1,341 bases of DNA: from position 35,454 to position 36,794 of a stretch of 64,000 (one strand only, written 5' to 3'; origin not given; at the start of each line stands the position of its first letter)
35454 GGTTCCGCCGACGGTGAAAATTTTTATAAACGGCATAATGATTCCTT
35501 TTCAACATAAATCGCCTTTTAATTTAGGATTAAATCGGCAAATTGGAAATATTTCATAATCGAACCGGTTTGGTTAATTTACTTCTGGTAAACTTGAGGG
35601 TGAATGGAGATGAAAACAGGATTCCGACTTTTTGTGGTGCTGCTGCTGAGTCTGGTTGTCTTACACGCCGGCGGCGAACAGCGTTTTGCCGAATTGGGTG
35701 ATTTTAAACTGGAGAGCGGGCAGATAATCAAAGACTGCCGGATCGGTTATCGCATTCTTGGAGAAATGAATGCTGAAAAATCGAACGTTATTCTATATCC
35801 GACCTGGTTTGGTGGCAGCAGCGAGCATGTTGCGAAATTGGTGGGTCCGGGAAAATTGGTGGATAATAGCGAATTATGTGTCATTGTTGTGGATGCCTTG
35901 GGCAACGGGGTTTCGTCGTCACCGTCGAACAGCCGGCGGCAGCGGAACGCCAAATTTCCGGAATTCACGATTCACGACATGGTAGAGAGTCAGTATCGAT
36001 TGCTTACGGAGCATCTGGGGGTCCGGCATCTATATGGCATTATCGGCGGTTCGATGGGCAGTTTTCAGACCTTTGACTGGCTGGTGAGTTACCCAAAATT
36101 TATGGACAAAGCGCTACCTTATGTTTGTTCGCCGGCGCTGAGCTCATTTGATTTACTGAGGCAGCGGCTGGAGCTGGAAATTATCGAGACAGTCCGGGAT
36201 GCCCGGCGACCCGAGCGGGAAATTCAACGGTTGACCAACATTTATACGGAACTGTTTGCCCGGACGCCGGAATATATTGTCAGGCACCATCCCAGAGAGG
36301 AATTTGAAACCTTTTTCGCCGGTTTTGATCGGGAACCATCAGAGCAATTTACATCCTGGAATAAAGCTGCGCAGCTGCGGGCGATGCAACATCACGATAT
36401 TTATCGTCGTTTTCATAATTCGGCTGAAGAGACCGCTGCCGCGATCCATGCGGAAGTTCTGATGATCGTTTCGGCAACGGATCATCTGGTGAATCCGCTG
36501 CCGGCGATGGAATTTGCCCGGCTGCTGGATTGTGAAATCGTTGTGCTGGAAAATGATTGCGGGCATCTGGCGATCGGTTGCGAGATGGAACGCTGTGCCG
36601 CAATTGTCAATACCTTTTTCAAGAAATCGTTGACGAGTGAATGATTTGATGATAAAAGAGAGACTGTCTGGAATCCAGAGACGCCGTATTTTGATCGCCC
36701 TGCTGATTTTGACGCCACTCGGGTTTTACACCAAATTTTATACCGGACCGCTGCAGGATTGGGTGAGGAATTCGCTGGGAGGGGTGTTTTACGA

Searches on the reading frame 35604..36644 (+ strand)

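Call 13: search_protein_families(library=ncbifam, proteins=[window:35604-36644:+], max_evalue=0.00001)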
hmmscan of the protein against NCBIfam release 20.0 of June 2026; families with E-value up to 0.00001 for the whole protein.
window:35604-36644:+ (346 aa): 8 families
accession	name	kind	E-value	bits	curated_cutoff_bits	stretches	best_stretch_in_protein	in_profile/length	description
NF005757.0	PRK07581.1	subfamily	2e-54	184.7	332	1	27-341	8-335/339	hypothetical protein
NF005071.0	PRK06489.1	equivalog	5.2e-35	121.2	305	1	31-195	37-209/362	hypothetical protein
NF001209.0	PRK00175.1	equivalog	1.5e-32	112.9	331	1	23-195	12-201/381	homoserine O-acetyltransferase MetX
TIGR01392.2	MetX_acetyl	equivalog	1.3e-30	106.7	500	1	33-182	4-168/351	homoserine O-acetyltransferase MetX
NF005262.1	PRK06765.1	equivalog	4.6e-30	104.8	450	1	28-182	6-183/366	E22 family MetX-like putative esterase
NF047917.1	MetX_acetyl_MTB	exception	2.4e-26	92.7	475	1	21-195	2-192/361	homoserine O-acetyltransferase MetX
NF047916.1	MetX_succinyl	exception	9e-21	74.3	560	1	34-181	16-180/370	homoserine O-succinyltransferase MetX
NF047915.1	homoser_Ac_Staph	exception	7.2e-07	28.8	500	1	30-296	9-268/320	homoserine O-acetyltransferase MetX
